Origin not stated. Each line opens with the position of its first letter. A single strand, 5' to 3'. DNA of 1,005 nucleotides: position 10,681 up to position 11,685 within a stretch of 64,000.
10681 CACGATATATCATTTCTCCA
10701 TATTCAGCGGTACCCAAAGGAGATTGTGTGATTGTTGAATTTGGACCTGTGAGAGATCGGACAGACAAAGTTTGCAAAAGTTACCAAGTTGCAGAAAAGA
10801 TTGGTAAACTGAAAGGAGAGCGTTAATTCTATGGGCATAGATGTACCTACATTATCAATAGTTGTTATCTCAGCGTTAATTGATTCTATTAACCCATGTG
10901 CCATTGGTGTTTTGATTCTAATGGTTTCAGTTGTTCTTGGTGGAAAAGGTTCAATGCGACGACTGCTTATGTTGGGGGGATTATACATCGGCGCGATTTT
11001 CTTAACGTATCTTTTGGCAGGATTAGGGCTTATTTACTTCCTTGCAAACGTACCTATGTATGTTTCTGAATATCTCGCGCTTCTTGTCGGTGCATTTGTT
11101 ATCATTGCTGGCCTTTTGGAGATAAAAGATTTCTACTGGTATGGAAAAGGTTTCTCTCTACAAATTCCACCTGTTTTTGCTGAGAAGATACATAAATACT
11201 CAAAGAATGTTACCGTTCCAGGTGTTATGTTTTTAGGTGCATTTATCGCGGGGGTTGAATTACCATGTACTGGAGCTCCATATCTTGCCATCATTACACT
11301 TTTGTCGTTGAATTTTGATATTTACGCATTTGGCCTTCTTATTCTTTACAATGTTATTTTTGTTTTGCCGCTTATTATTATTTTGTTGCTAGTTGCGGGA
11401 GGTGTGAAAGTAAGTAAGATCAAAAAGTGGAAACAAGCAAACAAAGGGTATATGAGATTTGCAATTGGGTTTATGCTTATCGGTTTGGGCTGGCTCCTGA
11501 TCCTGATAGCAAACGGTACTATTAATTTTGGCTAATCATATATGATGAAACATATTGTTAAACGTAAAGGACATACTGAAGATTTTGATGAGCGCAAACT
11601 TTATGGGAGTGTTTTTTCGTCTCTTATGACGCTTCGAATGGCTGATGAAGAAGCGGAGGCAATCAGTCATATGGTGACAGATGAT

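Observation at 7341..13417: Operon coupling a P2-type cation ATPase to a CcdA-like thiol-disulfide module, a stand-alone ATP-cone protein and a lipoamide-dehydrogenase-like FAD reductase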

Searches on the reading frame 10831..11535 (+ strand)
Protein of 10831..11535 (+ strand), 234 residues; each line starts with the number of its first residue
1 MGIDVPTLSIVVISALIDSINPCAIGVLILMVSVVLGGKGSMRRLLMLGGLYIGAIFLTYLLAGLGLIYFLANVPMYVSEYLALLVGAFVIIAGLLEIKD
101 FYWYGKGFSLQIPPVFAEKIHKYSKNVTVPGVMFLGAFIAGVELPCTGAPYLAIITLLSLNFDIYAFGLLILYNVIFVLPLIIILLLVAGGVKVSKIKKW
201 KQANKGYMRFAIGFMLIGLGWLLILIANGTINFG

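Call 3: search_protein_families(library=pfam, proteins=[window:10831-11535:+], max_evalue=0.01)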
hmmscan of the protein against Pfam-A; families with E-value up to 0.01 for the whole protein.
window:10831-11535:+ (234 aa): 1 family
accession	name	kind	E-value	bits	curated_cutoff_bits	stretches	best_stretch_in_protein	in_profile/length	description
PF11139.14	SfLAP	-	2.7e-07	30.7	35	1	11-223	1-207/213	Sap, sulfolipid-1-addressing protein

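Call 4: search_protein_families(library=ncbifam, proteins=[window:10831-11535:+], max_evalue=0.01)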
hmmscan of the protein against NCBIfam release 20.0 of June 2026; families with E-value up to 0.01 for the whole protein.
window:10831-11535:+ (234 aa): 0 families

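Call 31: search_solved_structures(query=A3, max_evalue=10, show_alignments=2)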
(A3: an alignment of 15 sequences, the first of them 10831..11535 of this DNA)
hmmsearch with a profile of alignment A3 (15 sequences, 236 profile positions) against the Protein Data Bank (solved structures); distinct sequences matched with E-value up to 10: 1.
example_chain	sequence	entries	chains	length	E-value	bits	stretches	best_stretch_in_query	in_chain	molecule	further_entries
4p3y_B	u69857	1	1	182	0.82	12.5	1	92-129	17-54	Thiol:disulfide interchange protein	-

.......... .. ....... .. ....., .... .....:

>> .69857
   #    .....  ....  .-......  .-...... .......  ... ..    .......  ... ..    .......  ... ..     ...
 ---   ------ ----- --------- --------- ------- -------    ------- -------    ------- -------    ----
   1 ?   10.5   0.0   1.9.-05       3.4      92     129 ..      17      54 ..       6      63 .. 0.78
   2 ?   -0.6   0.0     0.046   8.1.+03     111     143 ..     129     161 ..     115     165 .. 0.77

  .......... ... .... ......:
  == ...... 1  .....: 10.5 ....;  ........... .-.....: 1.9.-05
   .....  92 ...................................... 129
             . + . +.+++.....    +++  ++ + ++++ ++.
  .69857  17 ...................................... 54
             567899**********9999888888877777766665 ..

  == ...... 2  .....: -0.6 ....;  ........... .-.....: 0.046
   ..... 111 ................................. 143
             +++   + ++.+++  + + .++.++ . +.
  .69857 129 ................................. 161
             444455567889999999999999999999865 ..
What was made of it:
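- Tried and rejected: The PDB profile search gave only a non-significant DsbA fragment (FFWYG..., E 0.82), which I do not interpret (call 31).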

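Call 33: search_protein_families(library=pfam, alignment_id=A3, max_evalue=1)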
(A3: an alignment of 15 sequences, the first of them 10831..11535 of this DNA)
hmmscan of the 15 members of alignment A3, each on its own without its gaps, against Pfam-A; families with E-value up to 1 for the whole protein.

A. member 1, window:10831-11535:+ (234 aa): 1 family
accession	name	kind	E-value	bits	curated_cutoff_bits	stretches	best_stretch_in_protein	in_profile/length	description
PF11139.14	SfLAP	-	2.7e-07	30.7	35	1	11-223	1-207/213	Sap, sulfolipid-1-addressing protein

B. families by the number of members that match (of 15 scanned): 3 families
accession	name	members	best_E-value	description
PF11139.14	SfLAP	14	9.3e-13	Sap, sulfolipid-1-addressing protein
PF02683.22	DsbD_TM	4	2e-08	Cytochrome C biogenesis protein transmembrane domain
PF03729.18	DUF308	1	0.0082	Short repeat of unknown function (DUF308)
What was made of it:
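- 10831..11535 (+): CcdA-like/GAP-family membrane protein, predicted about 6 TM, with invariant N-P-C23 (TM1) and L-P-C146-T-G-A-P (TM4) and a conserved cytoplasmic loop E97-K99-D100-W103-Y104-G105. Pfam SfLAP in 14/15 members and DsbD_TM in 4/15 (best E 2e-8) (call 33).
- Checked: Only some relatives hit DsbD_TM (call 33).
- Its SfLAP score is below the gathering threshold (calls 3, 33).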

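Call 47: find_homologous_proteins(query=A3, max_evalue=0.001)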
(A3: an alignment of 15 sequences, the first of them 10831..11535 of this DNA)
Query A3 (15 sequences) (234 aa, profile of the alignment): 6218 proteins with E <= 0.001 among 8000 candidates; the best 120 are listed.
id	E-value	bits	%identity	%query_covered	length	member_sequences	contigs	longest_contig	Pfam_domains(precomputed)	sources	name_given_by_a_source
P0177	4.9e-114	398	84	100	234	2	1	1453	PF11139.15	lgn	-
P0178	6.9e-114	397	86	100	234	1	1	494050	PF11139.15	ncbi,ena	-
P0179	1.2e-113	397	82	100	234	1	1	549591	PF11139.15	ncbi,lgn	-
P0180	3.2e-113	395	62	98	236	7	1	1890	PF02683.23,PF11139.15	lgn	-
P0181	6.5e-113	394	85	100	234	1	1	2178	PF11139.15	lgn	-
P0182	6.7e-113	394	64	98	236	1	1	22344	PF11139.15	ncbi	-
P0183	7.1e-113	394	84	100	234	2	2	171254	PF11139.15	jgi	jgi:cytochrome c biogenesis protein CcdA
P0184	7.5e-113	394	67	98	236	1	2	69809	PF11139.15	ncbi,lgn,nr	ncbi:MAG: GAP family protein [Candidatus Diapherotrites archaeon]|nr:GAP family protein [Candidatus 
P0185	1.1e-112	393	83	100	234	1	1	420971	PF11139.15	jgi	jgi:cytochrome c biogenesis protein CcdA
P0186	1.1e-112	393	82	100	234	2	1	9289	PF11139.15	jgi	jgi:cytochrome c biogenesis protein CcdA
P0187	1.2e-112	393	85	100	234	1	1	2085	PF11139.15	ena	-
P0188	1.3e-112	393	64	98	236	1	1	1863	PF11139.15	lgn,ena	-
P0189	1.3e-112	393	69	100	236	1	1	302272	PF11139.15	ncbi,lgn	ncbi:MAG: GAP family protein [Candidatus Woykebacteria bacterium]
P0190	1.4e-112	393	84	100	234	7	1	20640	PF11139.15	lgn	-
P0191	1.5e-112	393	83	100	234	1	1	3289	PF11139.15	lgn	-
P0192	1.7e-112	393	85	100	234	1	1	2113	PF11139.15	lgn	-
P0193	1.8e-112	393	81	100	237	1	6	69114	PF11139.15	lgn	-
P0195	2.2e-112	393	68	100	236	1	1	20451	PF11139.15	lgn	-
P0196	2.3e-112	392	81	100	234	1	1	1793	PF11139.15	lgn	-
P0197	2.6e-112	392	64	98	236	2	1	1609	PF11139.15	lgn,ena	-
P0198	2.8e-112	392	83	100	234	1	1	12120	PF11139.15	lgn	-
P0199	3.2e-112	392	85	100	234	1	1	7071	PF11139.15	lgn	-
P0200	3.3e-112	392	85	100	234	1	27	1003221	PF11139.15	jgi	jgi:cytochrome c biogenesis protein CcdA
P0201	3.5e-112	392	85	100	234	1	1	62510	PF11139.15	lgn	-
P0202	3.9e-112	392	85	100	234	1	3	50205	PF11139.15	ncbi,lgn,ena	ncbi:MAG: hypothetical protein AAB553_07155 [Patescibacteria group bacterium]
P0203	3.9e-112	392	68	100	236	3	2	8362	PF11139.15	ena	-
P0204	4.1e-112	392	72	100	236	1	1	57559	PF11139.15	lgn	-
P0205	4.6e-112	391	66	98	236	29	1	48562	PF02683.23,PF11139.15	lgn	-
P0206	4.8e-112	391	79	100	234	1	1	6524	PF11139.15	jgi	jgi:cytochrome c biogenesis protein CcdA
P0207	5.5e-112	391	83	100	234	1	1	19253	PF11139.15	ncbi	-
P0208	5.5e-112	391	83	100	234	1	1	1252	PF11139.15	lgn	-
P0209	5.6e-112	391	78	100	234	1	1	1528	PF11139.15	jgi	jgi:cytochrome c biogenesis protein CcdA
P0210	6.4e-112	391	69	100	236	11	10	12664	PF11139.15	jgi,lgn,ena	-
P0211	6.5e-112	391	69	100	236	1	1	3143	PF11139.15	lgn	-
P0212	6.6e-112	391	81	100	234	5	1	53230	PF11139.15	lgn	-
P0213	6.7e-112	391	84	100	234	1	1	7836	PF11139.15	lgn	-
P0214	8.0e-112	391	74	100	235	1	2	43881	PF11139.15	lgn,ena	-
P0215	8.3e-112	391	67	100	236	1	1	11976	PF11139.15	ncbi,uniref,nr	ncbi:MAG: hypothetical protein A2Z11_00345 [Candidatus Woykebacteria bacterium RBG_16_43_9]|uniref:C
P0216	8.4e-112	391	78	100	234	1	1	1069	PF11139.15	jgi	jgi:cytochrome c biogenesis protein CcdA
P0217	8.5e-112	391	68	100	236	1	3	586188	PF11139.15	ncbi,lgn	ncbi:MAG: GAP family protein [Candidatus Woykebacteria bacterium]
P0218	8.9e-112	391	81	100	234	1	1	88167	PF11139.15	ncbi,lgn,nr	ncbi:MAG TPA: GAP family protein [Candidatus Limnocylindrales bacterium]|nr:GAP family protein [Cand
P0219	9.5e-112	390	79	100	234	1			PF11139.15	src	-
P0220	9.6e-112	390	67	98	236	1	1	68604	PF02683.23,PF11139.15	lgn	-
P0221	9.6e-112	390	65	98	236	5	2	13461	PF02683.23,PF11139.15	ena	-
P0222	9.9e-112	390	80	100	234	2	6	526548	PF11139.15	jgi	jgi:cytochrome c biogenesis protein CcdA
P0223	1.0e-111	390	81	100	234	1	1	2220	PF11139.15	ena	-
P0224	1.0e-111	390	68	98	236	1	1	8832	PF02683.23,PF11139.15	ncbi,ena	-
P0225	1.1e-111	390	83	100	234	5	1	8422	PF11139.15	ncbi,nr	ncbi:MAG TPA: GAP family protein [Xanthomonadales bacterium]|nr:GAP family protein [Xanthomonadales 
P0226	1.2e-111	390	84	100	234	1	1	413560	PF11139.15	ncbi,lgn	-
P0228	1.3e-111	390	88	100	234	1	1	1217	PF11139.15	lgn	-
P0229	1.3e-111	390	68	100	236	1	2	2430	PF11139.15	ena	-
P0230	1.5e-111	390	65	98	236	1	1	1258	PF11139.15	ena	-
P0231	1.6e-111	390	83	100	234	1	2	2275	PF11139.15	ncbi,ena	-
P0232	1.6e-111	390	86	100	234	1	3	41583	PF11139.15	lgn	-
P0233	1.6e-111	390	86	100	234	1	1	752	PF11139.15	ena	-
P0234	1.7e-111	390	83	100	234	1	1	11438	PF11139.15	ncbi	-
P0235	1.8e-111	390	83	100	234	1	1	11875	PF11139.15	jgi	jgi:cytochrome c biogenesis protein CcdA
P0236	1.9e-111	389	68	100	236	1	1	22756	PF11139.15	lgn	-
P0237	1.9e-111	389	68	98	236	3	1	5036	PF02683.23,PF11139.15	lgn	-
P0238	2.1e-111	389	86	100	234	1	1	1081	PF11139.15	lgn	-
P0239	2.2e-111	389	81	100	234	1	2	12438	PF11139.15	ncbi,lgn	-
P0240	2.2e-111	389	80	100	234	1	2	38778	PF11139.15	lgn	-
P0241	2.2e-111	389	69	98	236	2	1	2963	PF11139.15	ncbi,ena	ncbi:MAG: GAP family protein [archaeon]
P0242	2.3e-111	389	77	100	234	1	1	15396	PF11139.15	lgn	-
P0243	2.3e-111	389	87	100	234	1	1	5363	PF11139.15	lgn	-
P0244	2.4e-111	389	85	100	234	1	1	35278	PF11139.15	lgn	-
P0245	2.4e-111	389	71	100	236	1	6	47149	PF11139.15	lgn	-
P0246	2.4e-111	389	81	100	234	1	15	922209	PF11139.15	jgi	jgi:cytochrome c biogenesis protein CcdA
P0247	2.5e-111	389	82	100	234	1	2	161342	PF11139.15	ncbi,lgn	-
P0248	2.6e-111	389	83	100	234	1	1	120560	PF11139.15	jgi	jgi:cytochrome c biogenesis protein CcdA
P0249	2.9e-111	389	65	98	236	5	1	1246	PF11139.15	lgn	-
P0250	3.0e-111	389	81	100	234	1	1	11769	PF11139.15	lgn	-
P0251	3.0e-111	389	79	99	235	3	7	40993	PF11139.15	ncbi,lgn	-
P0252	3.0e-111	389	71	100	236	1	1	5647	PF11139.15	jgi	-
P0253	3.0e-111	389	87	100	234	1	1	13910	PF11139.15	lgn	-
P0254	3.1e-111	389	71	100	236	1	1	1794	PF11139.15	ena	-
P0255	3.3e-111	389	67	100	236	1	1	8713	PF11139.15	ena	-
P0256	3.3e-111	389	82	100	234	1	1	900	PF11139.15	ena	-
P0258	3.4e-111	389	65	98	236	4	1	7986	PF11139.15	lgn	-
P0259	3.5e-111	389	69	100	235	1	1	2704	PF11139.15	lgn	-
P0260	3.5e-111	389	87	100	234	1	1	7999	PF11139.15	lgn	-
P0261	3.6e-111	389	78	100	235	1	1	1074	PF11139.15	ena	-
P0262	3.8e-111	388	68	99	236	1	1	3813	PF02683.23,PF11139.15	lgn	-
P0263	3.9e-111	388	70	100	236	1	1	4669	PF11139.15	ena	-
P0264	4.2e-111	388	70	100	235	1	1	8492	PF11139.15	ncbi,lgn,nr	ncbi:hypothetical protein KY386_03695 [Candidatus Parcubacteria bacterium]|nr:hypothetical protein [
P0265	4.3e-111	388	87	100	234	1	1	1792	PF11139.15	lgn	-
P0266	4.6e-111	388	82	100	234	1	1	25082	PF11139.15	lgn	-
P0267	4.6e-111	388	80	100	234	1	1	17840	PF11139.15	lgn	-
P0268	4.7e-111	388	67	100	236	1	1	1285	PF11139.15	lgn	-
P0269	4.8e-111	388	69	100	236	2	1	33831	PF11139.15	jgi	-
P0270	4.8e-111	388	69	99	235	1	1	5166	PF11139.15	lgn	-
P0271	5.0e-111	388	67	98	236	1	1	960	PF02683.23,PF11139.15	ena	-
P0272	5.5e-111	388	70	100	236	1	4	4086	PF11139.15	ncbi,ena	-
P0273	5.5e-111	388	70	98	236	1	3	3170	PF02683.23,PF11139.15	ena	-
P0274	5.5e-111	388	68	98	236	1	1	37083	PF02683.23,PF11139.15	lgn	-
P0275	5.6e-111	388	70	100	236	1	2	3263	PF11139.15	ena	-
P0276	5.6e-111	388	84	100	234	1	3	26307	PF11139.15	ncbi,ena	-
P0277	5.6e-111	388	70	100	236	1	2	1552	PF11139.15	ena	-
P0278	5.7e-111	388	82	100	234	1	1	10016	PF11139.15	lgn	-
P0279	6.2e-111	388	81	100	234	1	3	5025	PF11139.15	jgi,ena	-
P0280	6.3e-111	388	69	100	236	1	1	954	PF11139.15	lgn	-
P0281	6.4e-111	388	68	100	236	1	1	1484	PF11139.15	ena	-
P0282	6.5e-111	388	68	98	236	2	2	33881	PF11139.15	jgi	jgi:cytochrome c biogenesis protein CcdA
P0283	6.7e-111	388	65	98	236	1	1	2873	PF02683.23,PF11139.15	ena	-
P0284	6.8e-111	388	67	98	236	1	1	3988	PF11139.15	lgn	-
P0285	6.8e-111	388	67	100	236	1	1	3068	PF11139.15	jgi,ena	-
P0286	6.9e-111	388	71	100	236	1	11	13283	PF11139.15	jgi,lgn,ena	-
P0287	7.0e-111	388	70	100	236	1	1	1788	PF11139.15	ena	-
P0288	7.0e-111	388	100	100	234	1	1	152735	PF11139.15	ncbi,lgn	-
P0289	7.1e-111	388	67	100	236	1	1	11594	PF11139.15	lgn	-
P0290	7.1e-111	388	80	100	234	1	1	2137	PF11139.15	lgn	-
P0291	7.4e-111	388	65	98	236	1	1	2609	PF02683.23,PF11139.15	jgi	-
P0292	7.5e-111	388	86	100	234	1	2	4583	PF11139.15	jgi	jgi:cytochrome c biogenesis protein CcdA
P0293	7.5e-111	388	81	100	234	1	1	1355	PF11139.15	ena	-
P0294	7.6e-111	387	68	100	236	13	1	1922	PF11139.15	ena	-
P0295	7.6e-111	387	93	100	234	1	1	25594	PF11139.15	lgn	-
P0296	8.1e-111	387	82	100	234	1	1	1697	PF11139.15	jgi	jgi:cytochrome c biogenesis protein CcdA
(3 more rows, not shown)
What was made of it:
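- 10831..11535 (+): More than 6,000 relatives, named 'GAP family protein' by NCBI or 'cytochrome c biogenesis protein CcdA' by JGI (call 47).
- On GAP / SfLAP (PF11139): NCBI names relatives 'GAP family protein' (calls 3, 33, 47).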

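Call 53: predict_structure(alignment_id=A4)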
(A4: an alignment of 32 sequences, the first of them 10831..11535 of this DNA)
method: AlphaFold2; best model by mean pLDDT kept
length: 234 residues; sequences in the alignment: 32
mean_pLDDT: 67.2   pTM: 0.64
mean pLDDT of the five models: 67.2, 62.6, 58.8, 57.5, 56.2
residues with pLDDT >= 90: 0; 70-90: 92; 50-70: 125; < 50: 17
segments of 3 or more residues with pLDDT < 50: 1-3, 104-113, 231-234
pLDDT, mean of each block of 10 residues (from residue 1): 60 74 66 64 76 83 75 66 71 68 48 53 62 74 67 65 71 82 76 59 64 68 64 44
secondary structure, 60 per line:
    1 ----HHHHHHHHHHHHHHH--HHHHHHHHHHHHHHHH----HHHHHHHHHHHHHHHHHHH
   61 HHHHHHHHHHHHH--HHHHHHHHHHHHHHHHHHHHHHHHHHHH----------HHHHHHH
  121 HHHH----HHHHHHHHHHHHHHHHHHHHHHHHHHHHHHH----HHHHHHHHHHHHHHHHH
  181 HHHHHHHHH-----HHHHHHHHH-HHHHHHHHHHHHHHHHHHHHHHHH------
elements in order: H5-19 H22-37 H42-73 H76-103 H114-124 H129-159 H164-189 H195-203 H205-228
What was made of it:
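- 10831..11535 (+): AF2 gives a helical model of only pLDDT 67 (call 53).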

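Call 56: fold_search(model_id=the predicted structure, library=pdb)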
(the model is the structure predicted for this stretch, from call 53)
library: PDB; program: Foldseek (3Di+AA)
matches with E <= 10: 163; with E <= 0.001: 0
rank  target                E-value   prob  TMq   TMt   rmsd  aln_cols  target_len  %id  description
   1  8tej                  5.8e-01  0.16  0.22  0.13  24.6       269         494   13  Cryo-EM structure of Arabidopsis thaliana Bor1 mutant (R637E/E641R/R643E) in the occluded conformation in lauryl maltose (released 2024-07-10)
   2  6ob7                  6.0e-01  0.63  0.35  0.26   8.7       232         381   10  Human equilibrative nucleoside transporter-1, dilazep bound (released 2019-07-03)
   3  8b70_A                7.3e-01  0.06  0.14  0.09  22.4       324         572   14  KimA from B. subtilis with nucleotide second-messenger c-di-AMP bound (released 2023-01-18)
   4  6ob6_B                7.6e-01  0.47  0.31  0.24   9.1       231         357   12  Human equilibrative nucleoside transporter-1, S-(4-nitrobenzyl)-6-thioinosine bound, merohedrally twinned (released 2019-07-03)
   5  8tzi                  8.0e-01  0.57  0.36  0.26   8.6       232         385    9  Human equilibrative nucleoside transporter-1, JH-ENT-01 bound (released 2024-08-28)
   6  6iu3                  9.6e-01  0.08  0.18  0.19  23.3       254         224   14  Crystal structure of iron transporter VIT1 with zinc ions (released 2019-02-06)
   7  4p6h_A                1.1e+00  0.07  0.16  0.11  22.6       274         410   16  Tl+-bound inward-facing state (bound conformation) of the glutamate transporter homologue GltPh (released 2014-06-04)
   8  6c3i_B                1.1e+00  0.05  0.15  0.10  20.1       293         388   18  Crystal structure of the Deinococcus radiodurans Nramp/MntH divalent transition metal transporter G45R mutant in an in (released 2019-02-13)
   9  6ob6_A                1.2e+00  0.38  0.33  0.24   9.0       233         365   10  Human equilibrative nucleoside transporter-1, S-(4-nitrobenzyl)-6-thioinosine bound, merohedrally twinned (released 2019-07-03)
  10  5oge_F                1.2e+00  0.06  0.16  0.14  19.7       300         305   12  Crystal structure of a nucleotide sugar transporter (released 2017-11-22)
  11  6ctf_A                1.2e+00  0.08  0.19  0.13  22.6       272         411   17  Crystal structure of GltPh fast mutant - R276S/M395R (released 2018-10-10)
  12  6iu4                  1.3e+00  0.07  0.17  0.18  21.9       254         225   12  Crystal structure of iron transporter VIT1 with cobalt ion (released 2019-02-06)
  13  9hkk_A                1.6e+00  0.08  0.23  0.14  20.4       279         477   13  Structure of the malarial hexose transporter 1 (PfHT1) in complex with 2,5-anhydro-D-mannitol. (released 2025-12-17)
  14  4p19_C                1.7e+00  0.07  0.18  0.12  22.4       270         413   14  Closed, apo inward-facing state of the glutamate transporter homologue GltPh (released 2014-06-04)
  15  4kjs_A                1.7e+00  0.06  0.17  0.14  22.7       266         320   13  Structure of native YfkE (released 2013-06-26)
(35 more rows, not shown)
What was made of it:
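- Tried and rejected: Fold test of the CcdA-like protein: the model is poor (pLDDT 67) and Foldseek was uninformative (calls 53, 56).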

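Call 60: find_related_loci(query=A4, collection=metagenome_contigs, flank=6000)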
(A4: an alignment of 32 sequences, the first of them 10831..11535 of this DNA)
Query A4 (234 aa) in metagenome_contigs; peptide patterns used: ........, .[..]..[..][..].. (x = any residue, [..] = any of these).
600 stretches matched a pattern (row limit reached: there are more); 557 encode a relative of the query (tblastn E <= 1e-3); the best 80 are kept; 80 distinct loci.
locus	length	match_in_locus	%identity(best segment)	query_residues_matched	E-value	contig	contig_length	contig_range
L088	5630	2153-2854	79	1-234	5e-116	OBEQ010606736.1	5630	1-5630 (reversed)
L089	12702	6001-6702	81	1-234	5e-115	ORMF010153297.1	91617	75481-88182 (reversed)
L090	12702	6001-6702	82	1-234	1e-113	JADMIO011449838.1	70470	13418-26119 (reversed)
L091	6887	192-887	75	3-234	7e-113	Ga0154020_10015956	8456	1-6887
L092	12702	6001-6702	78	1-234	8e-111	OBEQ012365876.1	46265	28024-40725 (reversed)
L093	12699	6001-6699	70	3-234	5e-105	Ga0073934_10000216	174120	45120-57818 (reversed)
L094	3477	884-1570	68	6-234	1e-103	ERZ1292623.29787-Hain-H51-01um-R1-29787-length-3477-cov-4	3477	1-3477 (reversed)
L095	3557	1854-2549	68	3-234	1e-103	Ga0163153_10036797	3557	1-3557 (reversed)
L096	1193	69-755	70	6-234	2e-110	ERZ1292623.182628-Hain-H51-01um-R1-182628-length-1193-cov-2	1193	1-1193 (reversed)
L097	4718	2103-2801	69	3-234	3e-102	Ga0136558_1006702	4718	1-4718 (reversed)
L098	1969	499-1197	67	3-234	1e-106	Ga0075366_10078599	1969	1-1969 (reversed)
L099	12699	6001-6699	69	3-234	2e-101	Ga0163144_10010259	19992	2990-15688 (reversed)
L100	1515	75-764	67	5-234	4e-108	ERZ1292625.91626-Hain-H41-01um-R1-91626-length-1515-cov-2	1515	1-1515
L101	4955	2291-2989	69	3-234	2e-100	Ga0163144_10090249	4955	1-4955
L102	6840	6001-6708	69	1-234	8e-100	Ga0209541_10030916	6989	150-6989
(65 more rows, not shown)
